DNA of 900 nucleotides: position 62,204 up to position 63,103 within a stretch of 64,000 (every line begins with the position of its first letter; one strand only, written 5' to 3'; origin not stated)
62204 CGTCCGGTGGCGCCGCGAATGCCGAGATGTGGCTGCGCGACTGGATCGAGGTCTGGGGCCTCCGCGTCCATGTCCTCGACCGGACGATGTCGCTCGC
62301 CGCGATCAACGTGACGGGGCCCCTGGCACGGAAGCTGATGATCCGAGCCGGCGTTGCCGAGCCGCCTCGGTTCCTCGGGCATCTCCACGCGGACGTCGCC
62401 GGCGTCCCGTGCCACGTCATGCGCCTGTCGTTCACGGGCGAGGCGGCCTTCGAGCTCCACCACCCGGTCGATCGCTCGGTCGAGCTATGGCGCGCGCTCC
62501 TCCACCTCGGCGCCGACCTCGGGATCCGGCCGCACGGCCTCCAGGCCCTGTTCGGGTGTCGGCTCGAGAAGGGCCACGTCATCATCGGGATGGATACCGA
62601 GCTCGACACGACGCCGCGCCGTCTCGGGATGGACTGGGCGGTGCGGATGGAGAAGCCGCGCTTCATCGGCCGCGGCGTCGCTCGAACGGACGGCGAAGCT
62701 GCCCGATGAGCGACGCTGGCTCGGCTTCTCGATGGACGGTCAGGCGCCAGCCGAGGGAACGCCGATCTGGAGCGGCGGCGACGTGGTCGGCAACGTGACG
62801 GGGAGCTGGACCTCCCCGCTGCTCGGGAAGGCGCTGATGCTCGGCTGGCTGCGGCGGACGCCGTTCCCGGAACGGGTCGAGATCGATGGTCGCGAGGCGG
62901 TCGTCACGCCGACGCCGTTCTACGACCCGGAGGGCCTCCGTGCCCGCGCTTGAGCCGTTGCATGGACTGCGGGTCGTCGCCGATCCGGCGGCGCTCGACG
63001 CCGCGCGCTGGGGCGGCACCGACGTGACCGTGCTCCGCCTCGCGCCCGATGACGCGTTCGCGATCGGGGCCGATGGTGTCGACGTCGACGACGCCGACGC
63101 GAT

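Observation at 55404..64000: MttB-2 heads a tightly coupled operon: DMGDH-like enzyme, amidohydrolase and SoxA-G-B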

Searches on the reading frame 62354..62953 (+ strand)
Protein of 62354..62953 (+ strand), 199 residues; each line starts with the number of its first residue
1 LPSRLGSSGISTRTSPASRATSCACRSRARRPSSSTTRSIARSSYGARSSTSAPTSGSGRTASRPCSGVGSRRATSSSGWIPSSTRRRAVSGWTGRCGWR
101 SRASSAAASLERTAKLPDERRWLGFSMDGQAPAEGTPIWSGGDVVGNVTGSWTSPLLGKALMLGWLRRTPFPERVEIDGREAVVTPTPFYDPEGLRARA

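Call 5: search_protein_families(library=pfam, proteins=[window:62354-62953:+])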
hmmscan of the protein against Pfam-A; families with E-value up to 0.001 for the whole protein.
window:62354-62953:+ (199 aa): 1 family
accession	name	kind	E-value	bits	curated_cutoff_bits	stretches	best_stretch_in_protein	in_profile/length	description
PF08669.17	GCV_T_C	-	2.4e-10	40.6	25.9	1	120-191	1-80/80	Glycine cleavage T-protein C-terminal barrel domain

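Call 6: search_protein_families(library=ncbifam, proteins=[window:62354-62953:+])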
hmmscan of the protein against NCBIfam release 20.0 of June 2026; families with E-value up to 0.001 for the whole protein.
window:62354-62953:+ (199 aa): 2 families
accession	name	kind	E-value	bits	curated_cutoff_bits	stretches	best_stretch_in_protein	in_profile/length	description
NF053776.1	TmaoDeMthMsil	equivalog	8.9e-06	24.5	1100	1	108-199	663-763/763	trimethylamine N-oxide demethylase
NF001567.0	PRK00389.1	subfamily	4.9e-05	22.4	300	1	100-191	259-354/359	glycine cleavage system aminomethyltransferase GcvT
